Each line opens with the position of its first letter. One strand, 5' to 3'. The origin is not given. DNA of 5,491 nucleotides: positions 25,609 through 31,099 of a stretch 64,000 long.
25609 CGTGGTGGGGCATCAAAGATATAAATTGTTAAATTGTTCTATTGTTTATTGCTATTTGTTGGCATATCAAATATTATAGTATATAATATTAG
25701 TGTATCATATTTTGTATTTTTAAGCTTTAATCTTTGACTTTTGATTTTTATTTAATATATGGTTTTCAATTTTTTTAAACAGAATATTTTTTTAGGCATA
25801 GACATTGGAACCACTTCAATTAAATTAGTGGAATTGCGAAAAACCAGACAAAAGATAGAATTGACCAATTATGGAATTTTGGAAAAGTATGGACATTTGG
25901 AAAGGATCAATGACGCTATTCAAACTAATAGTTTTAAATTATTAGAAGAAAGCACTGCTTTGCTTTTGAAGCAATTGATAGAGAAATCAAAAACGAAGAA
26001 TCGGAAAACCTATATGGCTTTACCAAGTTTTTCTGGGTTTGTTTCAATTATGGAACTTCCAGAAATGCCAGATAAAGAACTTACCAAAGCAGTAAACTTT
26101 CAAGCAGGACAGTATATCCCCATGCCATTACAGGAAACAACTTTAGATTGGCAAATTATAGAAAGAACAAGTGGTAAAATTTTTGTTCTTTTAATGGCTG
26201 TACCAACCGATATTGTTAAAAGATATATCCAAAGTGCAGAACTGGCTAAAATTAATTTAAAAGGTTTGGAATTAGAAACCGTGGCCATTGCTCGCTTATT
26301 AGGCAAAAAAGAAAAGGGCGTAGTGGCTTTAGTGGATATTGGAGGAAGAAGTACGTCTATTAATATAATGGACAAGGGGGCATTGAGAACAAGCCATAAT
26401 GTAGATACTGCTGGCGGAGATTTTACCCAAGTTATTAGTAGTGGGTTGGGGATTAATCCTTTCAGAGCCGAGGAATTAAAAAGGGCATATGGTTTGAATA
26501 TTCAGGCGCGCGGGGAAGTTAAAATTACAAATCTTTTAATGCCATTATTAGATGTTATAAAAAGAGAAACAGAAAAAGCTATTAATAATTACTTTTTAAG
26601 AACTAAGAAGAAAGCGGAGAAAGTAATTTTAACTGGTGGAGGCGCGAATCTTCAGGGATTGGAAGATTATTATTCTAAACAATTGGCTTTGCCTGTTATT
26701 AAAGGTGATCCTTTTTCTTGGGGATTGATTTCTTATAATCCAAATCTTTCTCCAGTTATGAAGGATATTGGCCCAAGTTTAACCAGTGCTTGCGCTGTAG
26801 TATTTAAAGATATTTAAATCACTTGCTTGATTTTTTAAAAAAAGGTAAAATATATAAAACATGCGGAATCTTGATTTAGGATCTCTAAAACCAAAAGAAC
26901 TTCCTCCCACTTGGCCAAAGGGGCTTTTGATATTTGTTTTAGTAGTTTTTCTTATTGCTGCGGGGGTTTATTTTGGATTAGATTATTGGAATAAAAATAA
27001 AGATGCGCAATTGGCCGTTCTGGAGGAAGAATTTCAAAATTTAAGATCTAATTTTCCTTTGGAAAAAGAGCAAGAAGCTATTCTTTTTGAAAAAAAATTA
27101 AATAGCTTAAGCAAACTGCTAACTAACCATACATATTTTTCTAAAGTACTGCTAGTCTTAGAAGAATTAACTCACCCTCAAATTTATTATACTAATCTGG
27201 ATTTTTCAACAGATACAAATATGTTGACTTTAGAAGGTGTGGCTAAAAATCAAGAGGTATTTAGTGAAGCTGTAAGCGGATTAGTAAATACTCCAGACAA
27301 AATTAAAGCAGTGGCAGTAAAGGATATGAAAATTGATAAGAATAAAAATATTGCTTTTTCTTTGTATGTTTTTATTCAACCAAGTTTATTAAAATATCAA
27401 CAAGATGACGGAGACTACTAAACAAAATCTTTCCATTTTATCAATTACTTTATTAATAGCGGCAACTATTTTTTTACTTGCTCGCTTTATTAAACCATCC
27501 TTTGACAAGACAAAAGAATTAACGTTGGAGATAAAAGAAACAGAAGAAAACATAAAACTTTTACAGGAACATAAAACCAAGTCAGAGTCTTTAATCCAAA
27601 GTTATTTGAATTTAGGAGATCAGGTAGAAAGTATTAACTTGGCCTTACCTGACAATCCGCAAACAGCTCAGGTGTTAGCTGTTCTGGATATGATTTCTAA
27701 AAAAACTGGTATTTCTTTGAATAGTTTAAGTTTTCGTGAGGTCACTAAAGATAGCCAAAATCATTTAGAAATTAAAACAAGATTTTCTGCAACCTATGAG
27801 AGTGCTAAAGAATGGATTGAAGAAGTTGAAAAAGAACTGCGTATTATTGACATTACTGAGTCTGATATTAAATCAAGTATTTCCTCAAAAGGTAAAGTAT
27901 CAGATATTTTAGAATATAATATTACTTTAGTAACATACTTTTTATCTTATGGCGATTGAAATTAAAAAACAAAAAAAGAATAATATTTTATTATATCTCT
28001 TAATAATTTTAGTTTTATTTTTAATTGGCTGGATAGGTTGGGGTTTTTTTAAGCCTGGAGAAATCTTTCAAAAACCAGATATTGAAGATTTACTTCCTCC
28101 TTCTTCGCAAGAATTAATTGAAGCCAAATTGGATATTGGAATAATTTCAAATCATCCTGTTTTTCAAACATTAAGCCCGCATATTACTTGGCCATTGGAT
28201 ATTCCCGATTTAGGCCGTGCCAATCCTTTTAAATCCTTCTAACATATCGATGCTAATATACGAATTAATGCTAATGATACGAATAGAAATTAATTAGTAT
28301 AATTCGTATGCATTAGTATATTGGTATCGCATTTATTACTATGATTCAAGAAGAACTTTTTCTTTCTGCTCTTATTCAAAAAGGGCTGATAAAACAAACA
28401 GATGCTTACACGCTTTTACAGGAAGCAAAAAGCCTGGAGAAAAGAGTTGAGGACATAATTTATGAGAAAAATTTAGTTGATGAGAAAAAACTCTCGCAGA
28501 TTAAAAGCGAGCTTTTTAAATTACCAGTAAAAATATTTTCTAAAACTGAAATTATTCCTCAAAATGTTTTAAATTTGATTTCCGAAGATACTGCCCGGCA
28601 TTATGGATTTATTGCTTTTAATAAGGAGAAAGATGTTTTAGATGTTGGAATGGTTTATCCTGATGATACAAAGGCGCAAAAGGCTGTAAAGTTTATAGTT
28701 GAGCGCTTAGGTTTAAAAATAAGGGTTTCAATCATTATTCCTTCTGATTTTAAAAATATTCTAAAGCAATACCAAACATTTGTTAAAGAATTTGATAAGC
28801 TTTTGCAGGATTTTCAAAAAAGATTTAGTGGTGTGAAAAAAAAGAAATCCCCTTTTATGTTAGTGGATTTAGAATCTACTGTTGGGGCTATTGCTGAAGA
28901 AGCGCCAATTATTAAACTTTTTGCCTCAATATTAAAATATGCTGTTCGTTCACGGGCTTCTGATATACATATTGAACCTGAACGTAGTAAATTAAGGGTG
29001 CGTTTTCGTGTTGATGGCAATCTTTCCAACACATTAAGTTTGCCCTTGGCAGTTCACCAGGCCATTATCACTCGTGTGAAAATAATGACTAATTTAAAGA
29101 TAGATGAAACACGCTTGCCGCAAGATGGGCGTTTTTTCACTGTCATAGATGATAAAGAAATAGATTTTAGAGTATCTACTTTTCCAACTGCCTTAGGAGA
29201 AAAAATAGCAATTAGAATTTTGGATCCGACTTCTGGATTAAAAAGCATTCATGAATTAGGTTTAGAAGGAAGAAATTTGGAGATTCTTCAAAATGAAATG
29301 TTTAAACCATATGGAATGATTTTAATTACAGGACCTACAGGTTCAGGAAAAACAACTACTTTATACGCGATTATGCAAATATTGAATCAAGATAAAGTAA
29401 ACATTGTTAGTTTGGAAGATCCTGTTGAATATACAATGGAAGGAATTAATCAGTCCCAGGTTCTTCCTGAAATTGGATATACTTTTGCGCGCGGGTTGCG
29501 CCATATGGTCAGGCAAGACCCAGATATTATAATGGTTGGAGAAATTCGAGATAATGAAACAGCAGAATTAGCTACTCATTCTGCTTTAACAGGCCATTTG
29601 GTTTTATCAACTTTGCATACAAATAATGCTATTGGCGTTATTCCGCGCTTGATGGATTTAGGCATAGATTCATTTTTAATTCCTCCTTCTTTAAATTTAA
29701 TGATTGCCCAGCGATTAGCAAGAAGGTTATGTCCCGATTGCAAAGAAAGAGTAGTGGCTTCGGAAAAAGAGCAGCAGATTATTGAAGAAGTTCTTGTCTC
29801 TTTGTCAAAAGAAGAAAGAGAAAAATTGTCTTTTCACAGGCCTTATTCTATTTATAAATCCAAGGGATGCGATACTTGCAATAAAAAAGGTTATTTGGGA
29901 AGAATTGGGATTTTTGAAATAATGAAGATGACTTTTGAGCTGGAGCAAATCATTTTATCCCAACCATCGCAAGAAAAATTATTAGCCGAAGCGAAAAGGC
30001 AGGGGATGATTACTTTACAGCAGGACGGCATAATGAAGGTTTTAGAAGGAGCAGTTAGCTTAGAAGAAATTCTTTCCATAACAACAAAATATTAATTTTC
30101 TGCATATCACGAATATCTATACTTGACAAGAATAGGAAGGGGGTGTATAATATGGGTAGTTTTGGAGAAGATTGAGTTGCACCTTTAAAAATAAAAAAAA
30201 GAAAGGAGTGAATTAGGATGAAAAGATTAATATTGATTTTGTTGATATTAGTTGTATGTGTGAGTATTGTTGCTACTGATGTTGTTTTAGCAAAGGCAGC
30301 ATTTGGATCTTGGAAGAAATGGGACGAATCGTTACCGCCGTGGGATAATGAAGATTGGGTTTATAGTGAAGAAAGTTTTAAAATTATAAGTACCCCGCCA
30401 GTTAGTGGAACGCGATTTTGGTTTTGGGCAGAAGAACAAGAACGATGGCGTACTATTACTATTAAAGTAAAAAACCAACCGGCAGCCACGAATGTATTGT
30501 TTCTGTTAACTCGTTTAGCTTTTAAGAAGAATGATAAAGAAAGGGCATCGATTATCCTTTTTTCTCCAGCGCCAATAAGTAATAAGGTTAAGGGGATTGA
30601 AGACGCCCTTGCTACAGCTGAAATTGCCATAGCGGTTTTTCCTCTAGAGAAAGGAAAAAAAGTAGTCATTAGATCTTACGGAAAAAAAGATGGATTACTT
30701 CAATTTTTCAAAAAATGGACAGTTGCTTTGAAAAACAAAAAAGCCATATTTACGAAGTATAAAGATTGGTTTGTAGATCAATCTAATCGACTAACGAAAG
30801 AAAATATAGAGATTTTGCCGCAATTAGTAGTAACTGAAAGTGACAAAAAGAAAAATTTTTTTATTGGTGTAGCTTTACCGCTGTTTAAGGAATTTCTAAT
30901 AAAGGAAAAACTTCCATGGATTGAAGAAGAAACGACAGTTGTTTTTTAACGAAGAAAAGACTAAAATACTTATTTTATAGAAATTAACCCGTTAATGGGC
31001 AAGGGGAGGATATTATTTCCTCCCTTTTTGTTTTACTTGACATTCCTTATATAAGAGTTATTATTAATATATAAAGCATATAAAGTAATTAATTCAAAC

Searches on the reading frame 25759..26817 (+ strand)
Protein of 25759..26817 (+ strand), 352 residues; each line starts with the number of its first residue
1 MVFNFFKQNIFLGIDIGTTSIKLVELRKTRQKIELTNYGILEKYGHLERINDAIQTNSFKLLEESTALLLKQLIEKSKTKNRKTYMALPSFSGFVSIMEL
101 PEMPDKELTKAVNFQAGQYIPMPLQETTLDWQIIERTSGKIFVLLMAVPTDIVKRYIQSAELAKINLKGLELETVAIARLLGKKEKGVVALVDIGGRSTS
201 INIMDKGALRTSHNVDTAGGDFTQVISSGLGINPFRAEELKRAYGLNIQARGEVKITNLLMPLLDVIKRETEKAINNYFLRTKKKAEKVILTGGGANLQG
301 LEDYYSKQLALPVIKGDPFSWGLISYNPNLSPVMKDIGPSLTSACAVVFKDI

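Call 73: search_protein_families(library=pfam, proteins=[window:25759-26817:+], max_evalue=0.01)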
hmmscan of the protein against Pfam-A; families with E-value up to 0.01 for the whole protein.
window:25759-26817:+ (352 aa): 4 families
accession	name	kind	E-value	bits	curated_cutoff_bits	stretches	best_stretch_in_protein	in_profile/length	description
PF11104.14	PilM_2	-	2.6e-34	119.1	27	1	13-321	1-310/340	Type IV pilus assembly protein PilM;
PF14450.12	FtsA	-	2.8e-13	50.8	31.8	1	190-318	1-112/127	Cell division protein FtsA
PF06723.19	MreB_Mbl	-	2.4e-06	27.1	27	0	287-316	275-304/327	MreB/Mbl protein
PF08841.16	DDR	-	0.007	15.9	24.6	0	164-243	110-190/328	Diol dehydratase reactivase ATPase-like domain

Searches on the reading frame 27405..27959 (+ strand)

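Call 73: search_protein_families(library=pfam, proteins=[window:27405-27959:+], max_evalue=0.01)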
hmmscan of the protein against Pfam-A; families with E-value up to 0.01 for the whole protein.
window:27405-27959:+ (184 aa): 2 families
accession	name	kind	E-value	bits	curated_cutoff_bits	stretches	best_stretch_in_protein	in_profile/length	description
PF04350.18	PilO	-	5e-07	30.4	22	1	35-178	7-141/145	Pilus assembly protein, PilO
PF04461.18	DUF520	-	0.0079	16.8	23.2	0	69-144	39-116/161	Protein of unknown function (DUF520)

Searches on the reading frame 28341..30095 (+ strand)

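Call 4: search_protein_families(library=pfam, proteins=[window:28341-30095:+], max_evalue=0.1)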
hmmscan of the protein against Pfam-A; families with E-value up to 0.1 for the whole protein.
window:28341-30095:+ (584 aa): 31 families (the best 25 are shown)
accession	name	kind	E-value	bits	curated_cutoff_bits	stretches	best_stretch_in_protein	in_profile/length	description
PF00437.27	T2SSE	-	6.1e-129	430.3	24.9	1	185-578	3-369/370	Type II/IV secretion system protein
PF05157.20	MshEN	-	3.9e-08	33.6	23.1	1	72-145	13-84/90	MshEN domain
PF13555.12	AAA_29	-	2.2e-05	24.5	27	1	320-351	18-49/61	P-loop containing region of AAA domain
PF13476.12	AAA_23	-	3.5e-05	25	27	1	321-351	17-46/201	AAA domain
PF13401.12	AAA_22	-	0.00014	22.6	27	1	325-369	6-50/130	AAA domain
PF20720.3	nSTAND3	-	0.00016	21.8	27.2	1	319-363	12-56/155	Novel STAND NTPase 3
PF25199.1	nSTAND_NTPase5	-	0.0002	21.6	34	1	315-360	31-78/145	Novel STAND NTPase 5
PF00005.33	ABC_tran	-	0.00024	22.1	25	1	325-393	12-67/137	ABC transporter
PF13173.12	AAA_14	-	0.00025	21.5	27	1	326-367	4-46/129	AAA domain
PF13191.12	AAA_16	-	0.001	20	32.6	1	323-372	24-64/167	AAA ATPase domain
PF13245.12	AAA_19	-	0.0013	19.4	25.1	1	325-353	12-41/134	AAA domain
PF00485.24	PRK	-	0.002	18.4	22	1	327-370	2-45/196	Phosphoribulokinase / Uridine kinase family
PF04851.21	ResIII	-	0.0023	18.3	22.5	1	326-352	25-51/164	Type III restriction enzyme, res subunit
PF13604.12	AAA_30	-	0.0047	17.1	27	1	322-356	16-50/191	AAA domain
PF12775.13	AAA_7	-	0.0055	16.7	25.8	1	315-357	24-66/181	P-loop containing dynein motor region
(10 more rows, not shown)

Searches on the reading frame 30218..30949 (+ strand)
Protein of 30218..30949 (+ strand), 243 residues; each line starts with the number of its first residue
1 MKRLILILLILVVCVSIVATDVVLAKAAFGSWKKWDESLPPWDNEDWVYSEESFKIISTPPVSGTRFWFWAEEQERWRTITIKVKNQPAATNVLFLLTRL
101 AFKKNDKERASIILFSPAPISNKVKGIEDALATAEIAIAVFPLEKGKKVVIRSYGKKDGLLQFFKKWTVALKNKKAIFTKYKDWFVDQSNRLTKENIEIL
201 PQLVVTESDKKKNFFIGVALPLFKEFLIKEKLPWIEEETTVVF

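Call 4: search_protein_families(library=pfam, proteins=[window:30218-30949:+], max_evalue=0.1)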
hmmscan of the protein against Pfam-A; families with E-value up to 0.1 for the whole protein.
window:30218-30949:+ (243 aa): 0 families

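Call 6: search_protein_families(library=ncbifam, proteins=[window:30218-30949:+], max_evalue=1)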
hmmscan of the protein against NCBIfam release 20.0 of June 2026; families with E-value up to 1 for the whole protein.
window:30218-30949:+ (243 aa): 1 family
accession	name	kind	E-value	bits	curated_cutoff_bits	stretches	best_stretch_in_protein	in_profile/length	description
NF041204.1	VdcC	exception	0.15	10.4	650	1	52-139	170-255/467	non-oxidative hydroxyarylic acid decarboxylases subunit C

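Call 80: search_protein_families(library=padloc, proteins=[window:30218-30949:+], max_evalue=0.01)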
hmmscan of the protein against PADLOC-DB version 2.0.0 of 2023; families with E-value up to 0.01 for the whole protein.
window:30218-30949:+ (243 aa): 0 families
